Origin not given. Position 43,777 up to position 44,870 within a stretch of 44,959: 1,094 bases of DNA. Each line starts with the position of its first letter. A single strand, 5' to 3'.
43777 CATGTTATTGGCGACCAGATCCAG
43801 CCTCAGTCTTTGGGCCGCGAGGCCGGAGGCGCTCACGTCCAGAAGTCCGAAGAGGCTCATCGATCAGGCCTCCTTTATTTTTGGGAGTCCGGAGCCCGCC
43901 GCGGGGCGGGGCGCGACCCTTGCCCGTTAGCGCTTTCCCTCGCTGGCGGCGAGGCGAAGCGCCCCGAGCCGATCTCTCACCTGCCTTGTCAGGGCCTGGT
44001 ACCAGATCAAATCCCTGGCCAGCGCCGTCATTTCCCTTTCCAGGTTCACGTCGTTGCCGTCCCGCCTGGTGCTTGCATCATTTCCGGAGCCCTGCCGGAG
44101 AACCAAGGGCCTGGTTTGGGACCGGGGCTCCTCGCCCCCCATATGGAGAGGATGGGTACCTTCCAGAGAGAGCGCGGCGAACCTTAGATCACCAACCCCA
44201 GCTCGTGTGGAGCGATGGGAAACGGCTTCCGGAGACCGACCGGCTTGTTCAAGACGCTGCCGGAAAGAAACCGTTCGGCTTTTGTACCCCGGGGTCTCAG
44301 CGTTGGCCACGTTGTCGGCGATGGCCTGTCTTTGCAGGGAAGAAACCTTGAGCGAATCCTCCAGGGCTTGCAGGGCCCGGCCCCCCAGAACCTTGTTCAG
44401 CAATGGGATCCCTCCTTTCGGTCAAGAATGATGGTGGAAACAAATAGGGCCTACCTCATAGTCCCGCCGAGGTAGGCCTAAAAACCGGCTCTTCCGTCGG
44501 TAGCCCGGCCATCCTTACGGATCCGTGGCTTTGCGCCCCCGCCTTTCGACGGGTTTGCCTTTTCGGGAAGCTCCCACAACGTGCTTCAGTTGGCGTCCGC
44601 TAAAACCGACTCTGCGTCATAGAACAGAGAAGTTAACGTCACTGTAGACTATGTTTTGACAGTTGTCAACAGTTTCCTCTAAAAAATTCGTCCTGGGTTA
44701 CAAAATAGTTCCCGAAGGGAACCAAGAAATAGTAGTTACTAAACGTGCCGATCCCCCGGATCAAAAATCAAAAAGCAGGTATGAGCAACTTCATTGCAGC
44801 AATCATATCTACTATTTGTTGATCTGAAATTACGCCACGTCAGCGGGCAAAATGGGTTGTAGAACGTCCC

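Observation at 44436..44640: GEMM-I c-di-GMP riboswitch plus terminator controlling entry into the entire flagellar operon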

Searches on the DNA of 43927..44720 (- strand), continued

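Call 66: search_with_rna_model(model_id=R1, sources=[L200, L201, L202, L203, L204], max_evalue=1, show_alignments=3)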
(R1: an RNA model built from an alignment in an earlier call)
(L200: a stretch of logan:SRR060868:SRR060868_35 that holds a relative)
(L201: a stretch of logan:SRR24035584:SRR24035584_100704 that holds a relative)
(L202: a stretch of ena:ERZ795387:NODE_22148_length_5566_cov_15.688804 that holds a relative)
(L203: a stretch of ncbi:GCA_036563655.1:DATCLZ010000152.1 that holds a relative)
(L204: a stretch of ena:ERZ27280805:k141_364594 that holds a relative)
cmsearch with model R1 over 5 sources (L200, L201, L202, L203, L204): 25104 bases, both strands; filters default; matches with E-value up to 1: 4.
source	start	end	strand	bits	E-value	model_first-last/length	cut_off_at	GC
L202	1760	1861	+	57.2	5.3e-16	1-93/93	no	0.7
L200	1773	1874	+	56.1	1.2e-15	1-93/93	no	0.7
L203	866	967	+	55.7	1.6e-15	1-93/93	no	0.71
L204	1952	2042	+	48.7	2e-13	1-93/93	no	0.57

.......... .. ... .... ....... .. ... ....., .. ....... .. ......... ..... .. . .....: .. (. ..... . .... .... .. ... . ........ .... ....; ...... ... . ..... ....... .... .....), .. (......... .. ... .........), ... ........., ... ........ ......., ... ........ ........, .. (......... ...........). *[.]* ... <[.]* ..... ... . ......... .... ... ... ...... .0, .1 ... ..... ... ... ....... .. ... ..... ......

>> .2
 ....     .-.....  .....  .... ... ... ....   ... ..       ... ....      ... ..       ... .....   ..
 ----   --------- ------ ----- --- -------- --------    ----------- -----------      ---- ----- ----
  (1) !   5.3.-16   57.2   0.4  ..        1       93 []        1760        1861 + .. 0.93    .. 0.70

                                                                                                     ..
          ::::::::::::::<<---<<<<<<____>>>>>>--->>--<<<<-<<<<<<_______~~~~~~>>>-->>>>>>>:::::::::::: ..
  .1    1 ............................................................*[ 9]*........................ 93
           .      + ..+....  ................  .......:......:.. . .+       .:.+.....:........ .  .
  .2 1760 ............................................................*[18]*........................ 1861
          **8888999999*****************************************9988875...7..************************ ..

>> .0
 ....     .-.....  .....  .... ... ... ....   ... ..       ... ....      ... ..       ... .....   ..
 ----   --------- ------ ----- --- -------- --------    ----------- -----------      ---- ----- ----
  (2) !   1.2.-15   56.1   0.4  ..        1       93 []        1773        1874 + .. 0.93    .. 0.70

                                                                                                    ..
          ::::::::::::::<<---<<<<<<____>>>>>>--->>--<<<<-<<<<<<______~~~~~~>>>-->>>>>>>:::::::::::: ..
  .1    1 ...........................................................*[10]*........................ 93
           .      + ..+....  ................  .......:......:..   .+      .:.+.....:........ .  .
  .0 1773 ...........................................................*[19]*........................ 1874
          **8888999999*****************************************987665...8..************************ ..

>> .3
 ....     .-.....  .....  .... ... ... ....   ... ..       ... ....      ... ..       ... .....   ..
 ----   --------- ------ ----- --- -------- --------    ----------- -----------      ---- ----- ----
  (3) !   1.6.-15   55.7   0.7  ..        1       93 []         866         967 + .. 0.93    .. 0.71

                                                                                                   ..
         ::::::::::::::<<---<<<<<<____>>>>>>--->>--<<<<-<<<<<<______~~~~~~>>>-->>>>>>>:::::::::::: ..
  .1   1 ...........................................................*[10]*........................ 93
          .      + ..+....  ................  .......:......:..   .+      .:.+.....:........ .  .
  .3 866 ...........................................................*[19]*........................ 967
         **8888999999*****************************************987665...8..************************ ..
